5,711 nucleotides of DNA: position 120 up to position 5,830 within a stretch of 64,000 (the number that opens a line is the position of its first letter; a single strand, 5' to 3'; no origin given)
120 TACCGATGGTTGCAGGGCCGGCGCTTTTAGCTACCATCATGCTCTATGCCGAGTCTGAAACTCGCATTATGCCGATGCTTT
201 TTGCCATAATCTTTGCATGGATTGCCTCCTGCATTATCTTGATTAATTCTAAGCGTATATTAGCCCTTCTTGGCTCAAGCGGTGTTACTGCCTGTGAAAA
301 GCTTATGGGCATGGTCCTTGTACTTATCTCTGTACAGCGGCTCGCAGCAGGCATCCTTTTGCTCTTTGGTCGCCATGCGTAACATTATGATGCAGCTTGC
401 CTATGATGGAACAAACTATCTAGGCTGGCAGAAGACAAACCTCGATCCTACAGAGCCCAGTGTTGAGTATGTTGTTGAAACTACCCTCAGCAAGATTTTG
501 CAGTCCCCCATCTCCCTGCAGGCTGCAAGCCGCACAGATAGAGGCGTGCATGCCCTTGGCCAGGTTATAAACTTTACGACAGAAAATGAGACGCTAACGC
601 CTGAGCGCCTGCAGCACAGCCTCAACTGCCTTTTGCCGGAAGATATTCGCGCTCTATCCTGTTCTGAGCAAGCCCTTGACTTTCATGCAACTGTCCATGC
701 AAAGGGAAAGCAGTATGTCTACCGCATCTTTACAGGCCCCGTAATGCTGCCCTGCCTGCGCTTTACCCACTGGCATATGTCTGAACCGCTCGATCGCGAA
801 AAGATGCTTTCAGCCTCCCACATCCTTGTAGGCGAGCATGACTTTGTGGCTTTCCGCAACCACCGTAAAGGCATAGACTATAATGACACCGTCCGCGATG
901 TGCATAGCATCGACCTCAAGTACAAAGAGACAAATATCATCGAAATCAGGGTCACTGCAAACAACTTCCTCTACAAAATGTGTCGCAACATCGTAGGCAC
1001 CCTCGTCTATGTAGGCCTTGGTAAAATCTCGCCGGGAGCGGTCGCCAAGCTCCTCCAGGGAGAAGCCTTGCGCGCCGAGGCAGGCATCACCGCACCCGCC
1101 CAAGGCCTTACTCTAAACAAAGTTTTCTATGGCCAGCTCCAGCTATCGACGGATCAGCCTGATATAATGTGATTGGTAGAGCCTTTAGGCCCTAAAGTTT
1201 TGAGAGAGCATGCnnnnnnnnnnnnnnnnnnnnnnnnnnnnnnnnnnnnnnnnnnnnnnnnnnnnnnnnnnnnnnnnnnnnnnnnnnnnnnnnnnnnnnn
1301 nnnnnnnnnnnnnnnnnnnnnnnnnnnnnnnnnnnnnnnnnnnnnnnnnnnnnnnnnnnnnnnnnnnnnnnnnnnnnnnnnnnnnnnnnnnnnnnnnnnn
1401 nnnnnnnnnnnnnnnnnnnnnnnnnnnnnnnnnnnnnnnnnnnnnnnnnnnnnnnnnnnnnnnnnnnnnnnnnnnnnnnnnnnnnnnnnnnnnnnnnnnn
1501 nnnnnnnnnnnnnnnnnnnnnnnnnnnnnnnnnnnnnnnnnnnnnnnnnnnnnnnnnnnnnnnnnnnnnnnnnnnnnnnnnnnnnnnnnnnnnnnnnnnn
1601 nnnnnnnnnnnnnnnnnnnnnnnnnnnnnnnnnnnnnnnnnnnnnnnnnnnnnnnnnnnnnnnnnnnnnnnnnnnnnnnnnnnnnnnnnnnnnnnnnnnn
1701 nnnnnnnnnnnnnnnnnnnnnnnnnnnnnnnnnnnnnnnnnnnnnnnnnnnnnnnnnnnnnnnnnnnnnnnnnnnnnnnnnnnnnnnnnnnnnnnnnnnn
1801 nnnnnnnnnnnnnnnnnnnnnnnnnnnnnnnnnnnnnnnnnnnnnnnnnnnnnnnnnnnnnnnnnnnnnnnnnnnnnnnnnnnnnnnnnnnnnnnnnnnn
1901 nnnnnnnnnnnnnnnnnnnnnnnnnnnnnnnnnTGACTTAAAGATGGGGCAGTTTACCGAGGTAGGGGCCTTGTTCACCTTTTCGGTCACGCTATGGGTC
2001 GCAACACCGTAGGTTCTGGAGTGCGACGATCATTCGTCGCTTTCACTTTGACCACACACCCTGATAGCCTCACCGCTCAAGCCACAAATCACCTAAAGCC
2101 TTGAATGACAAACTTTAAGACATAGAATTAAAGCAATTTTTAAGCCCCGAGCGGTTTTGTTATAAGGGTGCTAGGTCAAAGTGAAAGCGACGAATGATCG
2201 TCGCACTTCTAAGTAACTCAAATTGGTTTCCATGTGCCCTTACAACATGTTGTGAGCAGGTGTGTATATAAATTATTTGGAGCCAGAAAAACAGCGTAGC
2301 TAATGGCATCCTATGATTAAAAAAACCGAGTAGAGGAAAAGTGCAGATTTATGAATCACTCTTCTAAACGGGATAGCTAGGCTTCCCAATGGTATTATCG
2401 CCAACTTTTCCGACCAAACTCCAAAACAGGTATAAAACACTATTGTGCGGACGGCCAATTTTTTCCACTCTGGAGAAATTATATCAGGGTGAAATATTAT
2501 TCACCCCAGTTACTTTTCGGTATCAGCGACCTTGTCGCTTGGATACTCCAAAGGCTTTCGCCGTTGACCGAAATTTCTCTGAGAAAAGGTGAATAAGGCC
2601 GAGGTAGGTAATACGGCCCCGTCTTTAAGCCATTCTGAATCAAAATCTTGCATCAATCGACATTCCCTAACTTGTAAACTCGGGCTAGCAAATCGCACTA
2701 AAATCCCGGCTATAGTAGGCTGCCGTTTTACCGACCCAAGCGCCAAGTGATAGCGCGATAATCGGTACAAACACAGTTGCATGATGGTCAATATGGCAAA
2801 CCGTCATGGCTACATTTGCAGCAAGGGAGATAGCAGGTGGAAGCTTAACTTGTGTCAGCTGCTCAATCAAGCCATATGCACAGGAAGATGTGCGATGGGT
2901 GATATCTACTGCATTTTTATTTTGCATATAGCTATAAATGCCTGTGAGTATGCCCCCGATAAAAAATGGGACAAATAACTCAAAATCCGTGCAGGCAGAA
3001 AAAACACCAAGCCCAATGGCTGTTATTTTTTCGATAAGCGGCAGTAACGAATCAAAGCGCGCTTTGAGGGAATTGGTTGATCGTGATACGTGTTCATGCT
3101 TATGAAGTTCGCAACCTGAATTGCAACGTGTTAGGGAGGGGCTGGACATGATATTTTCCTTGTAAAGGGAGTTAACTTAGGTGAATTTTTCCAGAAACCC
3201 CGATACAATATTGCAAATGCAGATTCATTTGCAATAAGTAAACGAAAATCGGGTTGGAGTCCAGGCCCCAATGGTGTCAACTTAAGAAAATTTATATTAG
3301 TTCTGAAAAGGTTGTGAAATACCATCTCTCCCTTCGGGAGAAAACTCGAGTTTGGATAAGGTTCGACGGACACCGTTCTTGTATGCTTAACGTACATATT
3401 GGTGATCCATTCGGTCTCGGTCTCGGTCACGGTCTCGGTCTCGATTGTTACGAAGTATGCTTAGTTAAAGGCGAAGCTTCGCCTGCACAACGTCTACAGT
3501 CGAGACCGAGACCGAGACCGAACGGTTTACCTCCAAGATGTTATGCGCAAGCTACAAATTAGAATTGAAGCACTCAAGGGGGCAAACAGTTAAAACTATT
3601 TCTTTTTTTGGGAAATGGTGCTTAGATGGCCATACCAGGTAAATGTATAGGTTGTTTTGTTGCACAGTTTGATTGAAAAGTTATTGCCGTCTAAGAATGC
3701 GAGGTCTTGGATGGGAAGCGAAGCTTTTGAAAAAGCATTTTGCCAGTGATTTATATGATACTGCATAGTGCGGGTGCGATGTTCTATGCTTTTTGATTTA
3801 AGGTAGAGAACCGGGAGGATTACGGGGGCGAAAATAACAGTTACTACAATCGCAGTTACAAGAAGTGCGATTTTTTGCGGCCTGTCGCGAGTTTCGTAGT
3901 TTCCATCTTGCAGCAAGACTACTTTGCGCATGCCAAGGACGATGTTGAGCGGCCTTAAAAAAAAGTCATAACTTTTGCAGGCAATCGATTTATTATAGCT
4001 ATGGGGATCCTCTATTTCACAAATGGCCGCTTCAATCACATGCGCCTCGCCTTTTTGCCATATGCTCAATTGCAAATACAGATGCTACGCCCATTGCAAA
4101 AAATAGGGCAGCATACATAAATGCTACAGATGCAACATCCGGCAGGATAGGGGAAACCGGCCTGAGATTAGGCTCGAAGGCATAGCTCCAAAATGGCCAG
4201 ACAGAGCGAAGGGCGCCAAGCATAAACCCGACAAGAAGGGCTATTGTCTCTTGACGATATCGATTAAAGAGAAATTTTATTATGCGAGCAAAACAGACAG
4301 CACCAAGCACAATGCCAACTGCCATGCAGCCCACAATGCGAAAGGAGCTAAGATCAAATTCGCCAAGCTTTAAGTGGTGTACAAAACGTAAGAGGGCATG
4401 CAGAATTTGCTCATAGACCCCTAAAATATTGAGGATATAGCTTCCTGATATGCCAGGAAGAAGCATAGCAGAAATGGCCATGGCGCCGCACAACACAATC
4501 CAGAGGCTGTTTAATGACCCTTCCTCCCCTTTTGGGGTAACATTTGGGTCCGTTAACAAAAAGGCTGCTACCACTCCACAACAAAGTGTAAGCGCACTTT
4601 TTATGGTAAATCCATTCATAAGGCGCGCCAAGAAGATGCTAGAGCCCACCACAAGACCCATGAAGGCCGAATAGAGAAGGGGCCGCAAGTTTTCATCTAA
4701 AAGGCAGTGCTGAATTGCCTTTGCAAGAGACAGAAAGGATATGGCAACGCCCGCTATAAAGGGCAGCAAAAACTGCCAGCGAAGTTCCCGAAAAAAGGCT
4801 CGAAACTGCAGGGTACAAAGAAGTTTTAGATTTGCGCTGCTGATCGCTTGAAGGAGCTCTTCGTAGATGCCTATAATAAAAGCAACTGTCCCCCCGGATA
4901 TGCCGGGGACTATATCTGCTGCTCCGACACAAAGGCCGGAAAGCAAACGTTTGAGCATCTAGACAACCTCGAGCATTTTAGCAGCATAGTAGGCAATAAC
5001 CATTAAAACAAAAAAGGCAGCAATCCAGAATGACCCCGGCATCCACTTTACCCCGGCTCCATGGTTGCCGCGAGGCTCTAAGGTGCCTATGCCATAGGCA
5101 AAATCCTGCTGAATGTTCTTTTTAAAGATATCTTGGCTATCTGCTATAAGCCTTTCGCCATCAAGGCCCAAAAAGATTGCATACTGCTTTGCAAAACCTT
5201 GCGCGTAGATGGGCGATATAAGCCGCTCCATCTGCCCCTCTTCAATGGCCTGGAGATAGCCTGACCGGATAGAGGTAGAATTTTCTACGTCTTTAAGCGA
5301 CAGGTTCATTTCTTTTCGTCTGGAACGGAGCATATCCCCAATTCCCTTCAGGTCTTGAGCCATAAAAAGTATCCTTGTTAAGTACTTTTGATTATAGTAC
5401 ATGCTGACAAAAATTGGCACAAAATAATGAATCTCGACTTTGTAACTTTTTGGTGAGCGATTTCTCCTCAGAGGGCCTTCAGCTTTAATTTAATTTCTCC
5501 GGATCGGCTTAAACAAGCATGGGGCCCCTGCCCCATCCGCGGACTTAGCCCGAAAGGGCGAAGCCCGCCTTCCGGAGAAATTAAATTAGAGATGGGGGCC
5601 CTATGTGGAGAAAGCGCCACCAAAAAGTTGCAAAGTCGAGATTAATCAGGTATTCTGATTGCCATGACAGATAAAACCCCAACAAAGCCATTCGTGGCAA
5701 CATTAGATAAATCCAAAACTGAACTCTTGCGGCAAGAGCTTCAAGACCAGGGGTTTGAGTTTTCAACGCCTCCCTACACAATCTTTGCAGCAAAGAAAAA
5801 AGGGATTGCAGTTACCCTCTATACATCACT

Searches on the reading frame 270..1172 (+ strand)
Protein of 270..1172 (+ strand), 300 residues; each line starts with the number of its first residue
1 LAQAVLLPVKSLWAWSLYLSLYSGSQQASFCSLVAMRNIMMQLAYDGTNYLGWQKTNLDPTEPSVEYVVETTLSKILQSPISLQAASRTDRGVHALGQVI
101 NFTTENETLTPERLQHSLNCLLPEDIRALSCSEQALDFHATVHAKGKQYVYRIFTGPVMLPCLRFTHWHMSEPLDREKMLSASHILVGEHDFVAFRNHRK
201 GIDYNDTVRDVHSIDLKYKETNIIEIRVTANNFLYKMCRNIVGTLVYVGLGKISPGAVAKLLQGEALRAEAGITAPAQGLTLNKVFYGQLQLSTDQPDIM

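Call 58: search_protein_families(library=pfam, proteins=[window:270-1172:+], max_evalue=0.00001)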
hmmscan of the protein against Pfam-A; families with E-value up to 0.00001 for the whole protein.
window:270-1172:+ (300 aa): 1 family
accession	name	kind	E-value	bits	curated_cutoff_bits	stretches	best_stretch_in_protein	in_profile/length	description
PF01416.25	PseudoU_synth_1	-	5.5e-35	120.5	23.3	2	184-287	3-107/108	tRNA pseudouridine synthase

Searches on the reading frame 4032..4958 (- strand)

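Call 13: search_protein_families(library=pfam, proteins=[window:4032-4958:-])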
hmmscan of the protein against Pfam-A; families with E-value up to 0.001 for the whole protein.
window:4032-4958:- (308 aa): 1 family
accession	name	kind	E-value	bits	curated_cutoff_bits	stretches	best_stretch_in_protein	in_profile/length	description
PF04018.18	VCA0040-like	-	6.3e-65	219.6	26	1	11-257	1-232/246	Undecaprenyl phosphate translocase-like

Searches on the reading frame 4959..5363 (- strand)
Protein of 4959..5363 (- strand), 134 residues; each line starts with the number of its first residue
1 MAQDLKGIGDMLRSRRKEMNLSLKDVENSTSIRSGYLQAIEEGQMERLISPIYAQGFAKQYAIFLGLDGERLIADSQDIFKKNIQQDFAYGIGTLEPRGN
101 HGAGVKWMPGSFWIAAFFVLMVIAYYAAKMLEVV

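Call 13: search_protein_families(library=pfam, proteins=[window:4959-5363:-])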
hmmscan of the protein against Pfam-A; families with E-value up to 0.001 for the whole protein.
window:4959-5363:- (134 aa): 2 families
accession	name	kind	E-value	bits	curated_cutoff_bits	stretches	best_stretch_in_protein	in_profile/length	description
PF13413.12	HTH_25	-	9e-22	77.1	24.6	1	11-71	1-61/62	Helix-turn-helix domain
PF12844.13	HTH_19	-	9.9e-07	29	30.2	1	9-73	1-59/64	Helix-turn-helix domain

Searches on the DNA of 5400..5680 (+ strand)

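Call 20: search_dna_similar(query=window:5425-5648:+, collection=plasmids, mode=distant, max_evalue=0.01)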
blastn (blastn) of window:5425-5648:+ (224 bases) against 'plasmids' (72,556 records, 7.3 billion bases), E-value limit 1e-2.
No match.

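Call 21: search_dna_similar(query=window:5425-5648:+, collection=phages, mode=distant, max_evalue=0.01)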
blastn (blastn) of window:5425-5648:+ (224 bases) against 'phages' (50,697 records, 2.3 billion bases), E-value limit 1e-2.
No match.

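Call 37: search_rna_families(source=window, start=5400, end=5680, threshold=evalue, max_evalue=10)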
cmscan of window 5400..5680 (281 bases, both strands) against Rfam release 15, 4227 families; matches with E-value up to 10: 3.
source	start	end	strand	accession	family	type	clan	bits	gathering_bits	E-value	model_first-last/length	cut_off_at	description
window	5430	5673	-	RF01502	Fungi_SRP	Gene;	CL00003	20.9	65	0.0031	1-293/293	no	Fungal signal recognition particle RNA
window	5510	5623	+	RF02035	IMES-2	Gene;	-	12.7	54.7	0.53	1-141/141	no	IMES-2 RNA motif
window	5464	5544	-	RF03126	L20-Deltaproteobacteria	Cis-reg; leader;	-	12.4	42.8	6.9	1-59/59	no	L20-Deltaproteobacteria ribosomal protein leader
